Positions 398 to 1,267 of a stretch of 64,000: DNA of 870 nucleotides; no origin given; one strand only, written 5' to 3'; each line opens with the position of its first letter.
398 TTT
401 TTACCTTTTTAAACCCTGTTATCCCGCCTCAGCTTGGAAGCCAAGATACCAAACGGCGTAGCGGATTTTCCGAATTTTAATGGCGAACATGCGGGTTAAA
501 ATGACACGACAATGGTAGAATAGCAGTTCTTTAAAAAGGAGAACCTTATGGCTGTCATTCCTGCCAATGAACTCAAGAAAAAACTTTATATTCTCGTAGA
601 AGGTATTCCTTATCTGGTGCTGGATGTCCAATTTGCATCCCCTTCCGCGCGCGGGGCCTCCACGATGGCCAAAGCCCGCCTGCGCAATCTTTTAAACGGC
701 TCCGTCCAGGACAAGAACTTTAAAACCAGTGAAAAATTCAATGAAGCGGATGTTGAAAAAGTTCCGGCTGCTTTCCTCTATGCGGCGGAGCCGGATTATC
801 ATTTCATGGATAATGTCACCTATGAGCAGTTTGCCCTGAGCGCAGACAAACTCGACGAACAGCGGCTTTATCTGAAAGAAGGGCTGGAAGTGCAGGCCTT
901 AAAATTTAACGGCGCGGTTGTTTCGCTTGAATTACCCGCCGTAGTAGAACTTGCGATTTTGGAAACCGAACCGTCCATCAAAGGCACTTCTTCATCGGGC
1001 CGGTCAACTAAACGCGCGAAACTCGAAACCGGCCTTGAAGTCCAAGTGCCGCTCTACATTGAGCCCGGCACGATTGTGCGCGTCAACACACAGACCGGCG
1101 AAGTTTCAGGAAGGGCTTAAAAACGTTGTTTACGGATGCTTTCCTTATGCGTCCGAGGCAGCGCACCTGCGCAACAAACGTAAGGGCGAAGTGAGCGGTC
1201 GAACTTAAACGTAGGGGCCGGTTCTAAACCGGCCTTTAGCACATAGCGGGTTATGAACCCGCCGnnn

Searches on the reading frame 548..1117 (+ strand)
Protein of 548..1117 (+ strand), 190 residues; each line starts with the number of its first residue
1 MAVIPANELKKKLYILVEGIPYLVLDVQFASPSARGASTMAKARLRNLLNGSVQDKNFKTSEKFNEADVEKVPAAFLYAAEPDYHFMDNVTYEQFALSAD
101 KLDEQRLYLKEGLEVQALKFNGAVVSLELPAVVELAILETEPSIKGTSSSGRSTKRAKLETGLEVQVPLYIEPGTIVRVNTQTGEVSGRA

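Call 56: search_protein_families(library=pfam, proteins=[window:548-1117:+], max_evalue=0.00001)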
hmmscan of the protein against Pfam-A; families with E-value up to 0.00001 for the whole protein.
window:548-1117:+ (190 aa): 3 families
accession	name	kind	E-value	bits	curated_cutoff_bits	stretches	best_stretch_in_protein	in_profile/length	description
PF09285.17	Elong-fact-P_C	-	1.1e-20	73.5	25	1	133-186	1-53/56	Elongation factor P, C-terminal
PF01132.26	EFP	-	3.5e-17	62.6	27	1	74-125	3-54/54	Elongation factor P (EF-P) OB domain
PF08207.18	EFP_N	-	4.1e-12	46.3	23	1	6-64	2-58/58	Elongation factor P (EF-P) KOW-like domain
